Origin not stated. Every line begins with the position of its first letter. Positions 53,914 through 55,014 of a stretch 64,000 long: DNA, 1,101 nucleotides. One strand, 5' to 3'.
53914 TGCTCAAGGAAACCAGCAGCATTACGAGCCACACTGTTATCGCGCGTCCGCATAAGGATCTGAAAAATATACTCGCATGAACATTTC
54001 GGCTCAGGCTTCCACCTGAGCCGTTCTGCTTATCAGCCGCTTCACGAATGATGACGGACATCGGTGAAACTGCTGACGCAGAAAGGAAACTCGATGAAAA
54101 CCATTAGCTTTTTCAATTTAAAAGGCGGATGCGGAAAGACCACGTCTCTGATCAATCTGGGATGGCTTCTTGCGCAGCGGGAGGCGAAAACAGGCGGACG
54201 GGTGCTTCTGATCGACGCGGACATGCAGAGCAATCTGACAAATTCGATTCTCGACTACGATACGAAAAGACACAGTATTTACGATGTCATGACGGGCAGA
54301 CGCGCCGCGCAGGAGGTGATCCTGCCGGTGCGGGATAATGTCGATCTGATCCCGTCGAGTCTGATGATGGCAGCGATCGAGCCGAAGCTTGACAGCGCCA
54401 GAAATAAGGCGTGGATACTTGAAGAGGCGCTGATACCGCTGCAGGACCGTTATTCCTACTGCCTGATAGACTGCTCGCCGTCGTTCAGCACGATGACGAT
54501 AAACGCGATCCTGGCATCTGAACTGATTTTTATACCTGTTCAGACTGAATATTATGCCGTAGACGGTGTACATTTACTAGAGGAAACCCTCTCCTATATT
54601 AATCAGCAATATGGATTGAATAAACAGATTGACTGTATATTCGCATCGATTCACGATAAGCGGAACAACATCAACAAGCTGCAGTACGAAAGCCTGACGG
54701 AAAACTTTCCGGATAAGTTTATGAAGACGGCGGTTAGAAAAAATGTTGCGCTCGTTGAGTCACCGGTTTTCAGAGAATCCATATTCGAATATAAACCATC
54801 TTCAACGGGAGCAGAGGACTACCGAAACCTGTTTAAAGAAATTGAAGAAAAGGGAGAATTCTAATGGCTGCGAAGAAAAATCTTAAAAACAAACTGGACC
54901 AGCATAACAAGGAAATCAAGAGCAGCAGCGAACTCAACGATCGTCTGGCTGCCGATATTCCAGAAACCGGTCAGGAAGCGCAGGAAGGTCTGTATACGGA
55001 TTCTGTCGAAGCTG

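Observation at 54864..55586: Adaptor candidate: Lys-rich N-terminal peptide plus three acidic repeats with an invariant tryptophan core under purifying selection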

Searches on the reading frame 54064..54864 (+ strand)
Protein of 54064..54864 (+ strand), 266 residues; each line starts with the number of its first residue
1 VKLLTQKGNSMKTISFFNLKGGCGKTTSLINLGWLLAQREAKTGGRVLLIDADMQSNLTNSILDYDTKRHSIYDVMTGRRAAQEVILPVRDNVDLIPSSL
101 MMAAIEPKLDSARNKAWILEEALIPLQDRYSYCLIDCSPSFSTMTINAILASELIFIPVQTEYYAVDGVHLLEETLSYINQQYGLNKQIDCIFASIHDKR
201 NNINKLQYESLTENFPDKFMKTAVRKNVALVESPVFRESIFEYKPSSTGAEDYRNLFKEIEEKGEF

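Call 5: search_protein_families(library=pfam, proteins=[window:54064-54864:+], max_evalue=0.01)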
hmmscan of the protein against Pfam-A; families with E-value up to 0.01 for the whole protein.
window:54064-54864:+ (266 aa): 6 families
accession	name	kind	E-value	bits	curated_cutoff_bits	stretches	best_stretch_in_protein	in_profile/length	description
PF13614.12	AAA_31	-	8e-45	153.4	27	1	11-189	1-175/177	AAA domain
PF01656.29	CbiA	-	6.8e-13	49.1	25.4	1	14-237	1-122/125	CobQ/CobB/MinD/ParA nucleotide binding domain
PF06564.18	CBP_BcsQ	-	1.2e-08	35.2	21.3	1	11-256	1-229/234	Cellulose biosynthesis protein BcsQ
PF07015.17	VirC1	-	1.9e-06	27.8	24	1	11-60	1-46/231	VirC1 protein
PF00142.24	Fer4_NifH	-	2.2e-05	24.5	25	0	20-85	8-68/271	4Fe-4S iron sulfur cluster binding proteins, NifH/frxC family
PF10609.15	ParA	-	0.0066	16.3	27.1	1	14-69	6-57/246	NUBPL iron-transfer P-loop NTPase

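Call 15: list_cluster_members(proteins=[P0001, window:54064-54864:+])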
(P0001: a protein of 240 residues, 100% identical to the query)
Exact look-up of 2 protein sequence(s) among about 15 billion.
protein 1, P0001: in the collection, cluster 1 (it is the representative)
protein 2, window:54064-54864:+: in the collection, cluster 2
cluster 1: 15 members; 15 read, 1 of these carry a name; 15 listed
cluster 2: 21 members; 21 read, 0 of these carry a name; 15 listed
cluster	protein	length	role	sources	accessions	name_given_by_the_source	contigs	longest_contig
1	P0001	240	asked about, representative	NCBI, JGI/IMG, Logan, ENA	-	hypothetical protein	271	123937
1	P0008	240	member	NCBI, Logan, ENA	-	-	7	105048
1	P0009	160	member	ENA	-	-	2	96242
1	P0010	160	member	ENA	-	-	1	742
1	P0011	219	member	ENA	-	-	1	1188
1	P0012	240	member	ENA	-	-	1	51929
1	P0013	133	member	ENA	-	-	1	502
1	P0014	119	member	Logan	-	-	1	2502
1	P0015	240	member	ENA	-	-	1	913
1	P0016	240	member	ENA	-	-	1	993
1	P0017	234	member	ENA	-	-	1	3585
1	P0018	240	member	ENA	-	-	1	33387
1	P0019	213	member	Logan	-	-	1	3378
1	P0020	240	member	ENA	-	-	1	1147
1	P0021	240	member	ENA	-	-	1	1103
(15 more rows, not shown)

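Call 38: search_solved_structures(query=window:54094-54864:+, max_evalue=1e-10)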
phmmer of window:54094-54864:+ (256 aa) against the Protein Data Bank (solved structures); distinct sequences matched with E-value up to 1e-10: 12.
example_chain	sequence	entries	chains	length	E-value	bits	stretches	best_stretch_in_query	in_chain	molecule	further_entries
8ray_B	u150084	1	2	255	3.8e-34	121.3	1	4-251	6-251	ParA family protein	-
1wcv_1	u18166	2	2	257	5.3e-31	111.1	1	3-251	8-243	SEGREGATION PROTEIN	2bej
2bek_A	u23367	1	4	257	6.9e-30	107.4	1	3-251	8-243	SEGREGATION PROTEIN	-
6iub_A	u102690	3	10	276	3.1e-29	105.3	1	4-250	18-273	SpoOJ regulator (Soj)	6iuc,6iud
8jmj_A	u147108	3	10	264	3.4e-28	101.9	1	4-250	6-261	SpoOJ regulator (Soj)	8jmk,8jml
4pfs_A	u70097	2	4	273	8e-19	71.2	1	4-244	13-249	Cobyrinic Acid a,c-diamide synthase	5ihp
5if9_A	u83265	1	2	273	8.2e-19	71.1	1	4-244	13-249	Cobyrinic Acid a,c-diamide synthase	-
3k9g_A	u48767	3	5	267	1e-17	67.6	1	2-211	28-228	PF-32 protein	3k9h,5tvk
2oze_A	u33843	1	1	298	3.2e-14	56.1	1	9-182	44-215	Orf delta'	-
6non_A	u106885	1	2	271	7.5e-14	54.9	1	1-169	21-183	Cobyrinic acid ac-diamide synthase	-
6noo_A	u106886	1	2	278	8e-14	54.8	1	1-169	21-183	Maintenance of carboxysome positioning A protein, MCDA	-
6nop_B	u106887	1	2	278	1.1e-12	51.2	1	1-169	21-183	Cobyrinic acid ac-diamide synthase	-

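Call 53: search_protein_families(library=ncbifam, proteins=[window:54094-54864:+], max_evalue=0.01)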
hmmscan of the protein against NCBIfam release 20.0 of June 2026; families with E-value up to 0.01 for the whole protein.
window:54094-54864:+ (256 aa): 17 families
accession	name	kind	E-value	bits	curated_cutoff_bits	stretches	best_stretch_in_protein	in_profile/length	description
NF041546.1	ParA_partition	equivalog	3.1e-22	79.1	180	1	3-249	1-203/203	ParA family partition ATPase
NF041283.1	PrgP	equivalog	4.7e-18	65.5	400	1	4-217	5-224/297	ParA superfamily DNA segregation protein PrgP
TIGR03453.1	partition_RepA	equivalog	1.2e-16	60.6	348.45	1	2-243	105-363/387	plasmid partitioning protein RepA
TIGR01969.1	minD_arch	subfamily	2.3e-16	59.7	201.75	1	3-251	2-231/251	cell division ATPase MinD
TIGR03371.1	cellulose_yhjQ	equivalog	4.1e-12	46.1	157.85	1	1-246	1-237/246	cellulose biosynthesis protein BcsQ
NF047398.1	AAA_KGGVGR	domain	1.8e-09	38.2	90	1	1-74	2-73/190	KGGVGR-motif variant AAA ATPase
TIGR01968.1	minD_bact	equivalog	3.2e-07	30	212.9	1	10-156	10-148/261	septum site-determining protein MinD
NF010423.0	PRK13849.1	equivalog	3.5e-07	29.8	313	1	1-50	1-46/231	conjugal transfer ATPase VirC1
TIGR01007.1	eps_fam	subfamily_domain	3.7e-07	29.9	108.05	1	2-142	18-149/204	polysaccharide biosynthesis tyrosine autokinase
NF010443.0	PRK13869.1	subfamily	6e-07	28.6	446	1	3-156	123-288/405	plasmid-partitioning protein RepA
TIGR03018.1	pepcterm_TyrKin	hypoth_equivalog_domain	7.3e-07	28.7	230.65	1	12-153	46-183/207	XrtA-associated tyrosine autokinase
NF010259.0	PRK13705.1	equivalog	4.9e-06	25.8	725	1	8-156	113-271/388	plasmid-partitioning protein SopA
TIGR01287.1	nifH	equivalog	5.9e-05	22.5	394.35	0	200-254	195-248/275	nitrogenase iron protein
NF008568.0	PRK11519.1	equivalog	0.00028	19.2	1068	1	13-172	538-686/720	tyrosine-protein kinase Wzc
NF009701.0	PRK13230.1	subfamily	0.0012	17.9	350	0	1-69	1-63/291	nitrogenase reductase-like protein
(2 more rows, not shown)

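Call 60: search_solved_structures(query=window:54094-54864:+, max_evalue=1e-25, show_alignments=4)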
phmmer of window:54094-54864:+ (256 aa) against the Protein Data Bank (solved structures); distinct sequences matched with E-value up to 1e-25: 5.
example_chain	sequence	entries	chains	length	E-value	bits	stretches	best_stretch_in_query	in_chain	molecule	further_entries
8ray_B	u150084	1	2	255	3.8e-34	121.3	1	4-251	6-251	ParA family protein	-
1wcv_1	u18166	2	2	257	5.3e-31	111.1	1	3-251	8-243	SEGREGATION PROTEIN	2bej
2bek_A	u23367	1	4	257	6.9e-30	107.4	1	3-251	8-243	SEGREGATION PROTEIN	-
6iub_A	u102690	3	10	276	3.1e-29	105.3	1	4-250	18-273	SpoOJ regulator (Soj)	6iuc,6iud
8jmj_A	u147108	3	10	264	3.4e-28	101.9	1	4-250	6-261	SpoOJ regulator (Soj)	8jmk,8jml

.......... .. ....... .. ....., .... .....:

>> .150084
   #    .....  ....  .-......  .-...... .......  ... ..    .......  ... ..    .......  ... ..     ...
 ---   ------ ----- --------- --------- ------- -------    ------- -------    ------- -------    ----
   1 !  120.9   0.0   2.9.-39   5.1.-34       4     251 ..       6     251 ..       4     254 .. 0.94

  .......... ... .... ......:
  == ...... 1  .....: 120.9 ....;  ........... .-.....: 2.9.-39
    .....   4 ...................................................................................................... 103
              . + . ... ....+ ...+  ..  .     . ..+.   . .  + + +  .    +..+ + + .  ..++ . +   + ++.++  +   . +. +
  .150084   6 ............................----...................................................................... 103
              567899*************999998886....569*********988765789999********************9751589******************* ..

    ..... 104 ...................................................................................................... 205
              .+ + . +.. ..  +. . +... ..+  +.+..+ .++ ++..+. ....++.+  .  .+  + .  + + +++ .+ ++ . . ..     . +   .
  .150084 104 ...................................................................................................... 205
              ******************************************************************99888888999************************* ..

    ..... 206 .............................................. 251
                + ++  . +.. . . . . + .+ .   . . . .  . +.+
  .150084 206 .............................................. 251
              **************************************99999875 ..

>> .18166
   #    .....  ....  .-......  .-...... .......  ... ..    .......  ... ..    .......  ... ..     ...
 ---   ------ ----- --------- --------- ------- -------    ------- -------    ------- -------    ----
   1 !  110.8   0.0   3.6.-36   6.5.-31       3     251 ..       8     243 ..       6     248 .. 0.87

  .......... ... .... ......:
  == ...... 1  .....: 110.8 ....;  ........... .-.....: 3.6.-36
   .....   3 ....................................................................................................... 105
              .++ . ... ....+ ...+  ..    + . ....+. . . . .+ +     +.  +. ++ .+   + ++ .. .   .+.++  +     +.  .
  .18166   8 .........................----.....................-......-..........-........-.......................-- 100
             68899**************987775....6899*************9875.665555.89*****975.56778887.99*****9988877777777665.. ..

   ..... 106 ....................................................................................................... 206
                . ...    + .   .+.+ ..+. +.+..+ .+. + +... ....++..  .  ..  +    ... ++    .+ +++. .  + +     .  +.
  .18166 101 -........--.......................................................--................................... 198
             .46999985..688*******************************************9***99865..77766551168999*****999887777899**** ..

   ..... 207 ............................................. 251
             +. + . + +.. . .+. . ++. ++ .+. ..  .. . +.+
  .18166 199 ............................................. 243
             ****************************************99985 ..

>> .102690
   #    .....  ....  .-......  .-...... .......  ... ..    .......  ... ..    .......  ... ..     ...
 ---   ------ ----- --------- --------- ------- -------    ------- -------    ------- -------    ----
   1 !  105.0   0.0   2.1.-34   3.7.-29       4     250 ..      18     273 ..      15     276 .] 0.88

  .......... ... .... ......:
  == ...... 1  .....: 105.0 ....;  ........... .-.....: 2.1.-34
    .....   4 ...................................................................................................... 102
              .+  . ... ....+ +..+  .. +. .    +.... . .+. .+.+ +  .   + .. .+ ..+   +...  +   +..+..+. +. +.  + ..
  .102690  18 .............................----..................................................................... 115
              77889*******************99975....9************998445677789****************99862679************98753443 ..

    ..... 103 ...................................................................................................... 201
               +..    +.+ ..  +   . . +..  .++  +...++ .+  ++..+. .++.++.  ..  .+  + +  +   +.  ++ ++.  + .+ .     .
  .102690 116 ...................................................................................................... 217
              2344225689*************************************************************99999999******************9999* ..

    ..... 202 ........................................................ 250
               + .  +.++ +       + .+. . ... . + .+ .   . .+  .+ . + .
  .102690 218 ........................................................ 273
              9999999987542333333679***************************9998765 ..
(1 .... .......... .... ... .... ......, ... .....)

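Call 65: find_homologous_proteins(query=window:54094-54864:+, max_evalue=1e-30)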
Query window:54094-54864:+ (256 aa): 526 proteins with E <= 1e-30 among 1072 candidates; the best 120 are listed.
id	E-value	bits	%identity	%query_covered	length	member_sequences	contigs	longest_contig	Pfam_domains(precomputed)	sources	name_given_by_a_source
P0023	1.2e-163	560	99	100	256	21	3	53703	PF00142.25,PF01656.30,PF13614.13,PF07015.18,PF06564.19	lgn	-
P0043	2.7e-131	454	79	100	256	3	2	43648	PF00142.25,PF01656.30,PF13614.13,PF07015.18,PF06564.19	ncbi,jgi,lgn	ncbi:MAG: ParA family protein [Eubacteriaceae bacterium]|jgi:chromosome partitioning protein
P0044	3.3e-107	375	65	100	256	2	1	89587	PF00142.25,PF01656.30,PF13614.13,PF06564.19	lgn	-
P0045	2.7e-104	366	64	99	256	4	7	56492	PF00142.25,PF01656.30,PF13614.13,PF06564.19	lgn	-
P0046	3.0e-104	366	60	100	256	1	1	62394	PF01656.30,PF13614.13,PF06564.19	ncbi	-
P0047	4.1e-104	365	63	100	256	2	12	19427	PF00142.25,PF01656.30,PF13614.13,PF06564.19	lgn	-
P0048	5.5e-104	365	64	100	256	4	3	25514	PF00142.25,PF01656.30,PF13614.13,PF06564.19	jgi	-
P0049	7.6e-104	364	64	100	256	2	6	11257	PF00142.25,PF01656.30,PF13614.13,PF06564.19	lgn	-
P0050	3.3e-103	362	63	100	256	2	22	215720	PF00142.25,PF01656.30,PF13614.13,PF06564.19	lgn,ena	-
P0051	7.0e-103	361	61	100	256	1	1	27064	PF00142.25,PF01656.30,PF13614.13,PF06564.19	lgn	-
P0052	1.0e-102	361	62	100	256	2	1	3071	PF00142.25,PF01656.30,PF13614.13,PF06564.19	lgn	-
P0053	1.1e-102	361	62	100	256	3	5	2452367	PF00142.25,PF01656.30,PF13614.13,PF06564.19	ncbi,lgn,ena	-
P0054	1.3e-101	357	61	100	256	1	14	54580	PF00142.25,PF01656.30,PF13614.13,PF06564.19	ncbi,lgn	ncbi:MAG: ParA family protein [Eubacterium sp.]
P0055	1.5e-101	357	61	100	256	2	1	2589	PF00142.25,PF01656.30,PF13614.13,PF07015.18,PF06564.19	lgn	-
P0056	3.8e-101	356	61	100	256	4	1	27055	PF00142.25,PF01656.30,PF13614.13,PF06564.19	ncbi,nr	ncbi:MAG: ParA family protein [Eubacteriaceae bacterium]|nr:ParA family protein [Eubacteriaceae bact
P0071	6.0e-94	332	58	100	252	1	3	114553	PF00142.25,PF01656.30,PF13614.13,PF07015.18,PF06564.19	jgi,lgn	jgi:chromosome partitioning protein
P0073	3.1e-85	303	55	100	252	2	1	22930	PF00142.25,PF01656.30,PF13614.13,PF07015.18,PF09140.18,PF06564.19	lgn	-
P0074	5.7e-81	289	53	100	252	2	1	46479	PF00142.25,PF01656.30,PF13614.13,PF06564.19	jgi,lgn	jgi:chromosome partitioning protein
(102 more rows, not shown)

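Call 66: find_encoding_contigs(protein=P0053, flank=6000, max_places=1)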
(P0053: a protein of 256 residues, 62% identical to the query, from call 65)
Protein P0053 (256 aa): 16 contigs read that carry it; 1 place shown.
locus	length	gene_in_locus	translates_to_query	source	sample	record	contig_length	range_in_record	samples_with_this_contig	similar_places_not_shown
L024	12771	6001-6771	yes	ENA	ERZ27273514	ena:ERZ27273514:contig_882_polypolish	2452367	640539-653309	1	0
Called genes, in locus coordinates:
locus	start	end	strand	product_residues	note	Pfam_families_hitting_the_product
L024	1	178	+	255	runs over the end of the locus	PF02441:Flavoprotein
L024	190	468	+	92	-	PF03319:EutN_CcmL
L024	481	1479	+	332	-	PF01923:Cob_adeno_trans, PF03928:HbpS-like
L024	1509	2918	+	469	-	PF00171:Aldedh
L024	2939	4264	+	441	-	PF01512:Complex1_51K, PF10531:SLBB, PF13534:Fer4_17, PF13375:RnfC_N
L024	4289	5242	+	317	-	PF25928:DUF7973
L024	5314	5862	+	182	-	PF00936:BMC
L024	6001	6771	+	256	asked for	PF00142:Fer4_NifH (faint), PF01656:CbiA, PF06564:CBP_BcsQ (weak), PF13614:AAA_31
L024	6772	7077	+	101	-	-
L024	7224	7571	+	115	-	-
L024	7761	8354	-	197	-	PF12844:HTH_19, PF13560:HTH_31, PF01381:HTH_3, PF13443:HTH_26 (weak)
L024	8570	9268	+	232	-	PF00072:Response_reg, PF00486:Trans_reg_C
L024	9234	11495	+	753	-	PF00512:HisKA, PF02518:HATPase_c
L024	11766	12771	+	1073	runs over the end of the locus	PF12102:MrcB_N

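Call 67: find_encoding_contigs(protein=P0074, flank=6000, max_places=1)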
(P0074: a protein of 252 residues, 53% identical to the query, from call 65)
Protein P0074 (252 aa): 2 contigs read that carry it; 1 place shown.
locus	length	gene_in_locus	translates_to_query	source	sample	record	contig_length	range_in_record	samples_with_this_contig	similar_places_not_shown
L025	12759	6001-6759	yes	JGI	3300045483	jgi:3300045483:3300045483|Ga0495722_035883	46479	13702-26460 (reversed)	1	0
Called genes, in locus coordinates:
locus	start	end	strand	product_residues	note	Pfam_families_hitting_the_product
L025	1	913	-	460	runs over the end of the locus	PF04932:Wzy_C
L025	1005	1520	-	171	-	PF14221:DUF4330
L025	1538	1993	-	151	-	PF14221:DUF4330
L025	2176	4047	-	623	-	PF20047:DUF6449 (weak)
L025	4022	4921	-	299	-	PF02463:SMC_N (weak), PF00005:ABC_tran, PF13304:AAA_21 (faint)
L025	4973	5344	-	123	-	PF00392:GntR, PF08784:RPA_C (faint), PF02082:Rrf2 (weak), PF08279:HTH_11 (faint), PF13730:HTH_36 (weak), PF14502:HTH_41 (faint)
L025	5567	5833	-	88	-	-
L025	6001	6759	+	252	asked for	PF00142:Fer4_NifH (weak), PF01656:CbiA, PF06564:CBP_BcsQ, PF13614:AAA_31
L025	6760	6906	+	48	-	-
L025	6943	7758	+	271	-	PF00376:MerR, PF13411:MerR_1, PF06445:GyrI-like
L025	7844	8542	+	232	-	PF04474:DUF554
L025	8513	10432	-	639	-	PF00005:ABC_tran, PF02463:SMC_N (weak), PF13555:AAA_29 (faint), PF00350:Dynamin_N (faint), PF13304:AAA_21 (faint), PF12848:ABC_tran_Xtn, PF00005:ABC_tran, PF16326:ABC_tran_CTD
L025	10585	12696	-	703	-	PF02743:dCache_1, PF22673:MCP-like_PDC_1, PF00015:MCPsignal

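Call 68: find_encoding_contigs(protein=P0071, flank=6000, max_places=1)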
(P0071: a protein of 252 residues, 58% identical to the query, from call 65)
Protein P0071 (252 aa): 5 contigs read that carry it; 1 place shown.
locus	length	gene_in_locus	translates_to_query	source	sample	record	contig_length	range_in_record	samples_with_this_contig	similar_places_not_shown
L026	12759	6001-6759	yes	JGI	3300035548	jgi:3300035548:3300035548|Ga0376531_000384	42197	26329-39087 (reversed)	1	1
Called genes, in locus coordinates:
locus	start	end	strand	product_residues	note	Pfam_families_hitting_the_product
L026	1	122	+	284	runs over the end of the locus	PF02441:Flavoprotein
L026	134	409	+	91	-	PF03319:EutN_CcmL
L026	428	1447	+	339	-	PF01923:Cob_adeno_trans, PF03928:HbpS-like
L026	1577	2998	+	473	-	PF00171:Aldedh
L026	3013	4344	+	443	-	PF01512:Complex1_51K, PF10531:SLBB, PF13534:Fer4_17, PF13375:RnfC_N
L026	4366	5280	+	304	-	PF25928:DUF7973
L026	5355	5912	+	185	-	PF00936:BMC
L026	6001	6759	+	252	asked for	PF00142:Fer4_NifH (weak), PF01656:CbiA, PF06564:CBP_BcsQ, PF07015:VirC1 (faint), PF13614:AAA_31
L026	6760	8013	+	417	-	-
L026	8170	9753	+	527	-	PF13177:DNA_pol3_delta2, PF00004:AAA, PF07728:AAA_5 (faint), PF22608:DNAX_ATPase_lid, PF12169:DNA_pol3_gamma3 (weak)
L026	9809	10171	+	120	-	PF02575:YbaB_DNA_bd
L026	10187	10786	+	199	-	PF21176:RecR_HhH, PF02132:RecR_ZnF, PF13662:Toprim_4, PF01751:Toprim, PF21175:RecR_C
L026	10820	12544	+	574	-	PF05524:PEP-utilisers_N, PF00391:PEP-utilizers, PF02896:PEP-utilizers_C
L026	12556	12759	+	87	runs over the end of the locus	PF00381:PTS-HPr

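Call 75: find_encoding_contigs(protein=P0073, flank=10000, max_places=1)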
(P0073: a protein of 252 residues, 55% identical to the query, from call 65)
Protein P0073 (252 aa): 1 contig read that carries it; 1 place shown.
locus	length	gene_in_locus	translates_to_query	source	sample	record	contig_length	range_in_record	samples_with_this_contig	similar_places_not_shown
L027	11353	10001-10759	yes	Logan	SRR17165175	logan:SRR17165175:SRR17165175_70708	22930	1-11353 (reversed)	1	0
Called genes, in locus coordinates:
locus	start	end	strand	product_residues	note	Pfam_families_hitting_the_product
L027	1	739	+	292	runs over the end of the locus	PF00528:BPD_transp_1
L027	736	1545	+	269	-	PF00528:BPD_transp_1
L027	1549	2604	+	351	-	PF00005:ABC_tran, PF13304:AAA_21 (faint)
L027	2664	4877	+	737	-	PF22422:MGH1-like_GH, PF01204:Trehalase, PF03200:Glyco_hydro_63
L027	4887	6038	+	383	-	PF04909:Amidohydro_2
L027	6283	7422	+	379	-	PF00005:ABC_tran, PF13304:AAA_21 (faint), PF00571:CBS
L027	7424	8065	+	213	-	PF00528:BPD_transp_1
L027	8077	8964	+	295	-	PF04069:OpuAC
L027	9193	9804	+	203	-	-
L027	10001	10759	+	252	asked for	PF00142:Fer4_NifH, PF01656:CbiA, PF06564:CBP_BcsQ, PF07015:VirC1 (faint), PF09140:MipZ (faint), PF13614:AAA_31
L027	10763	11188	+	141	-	-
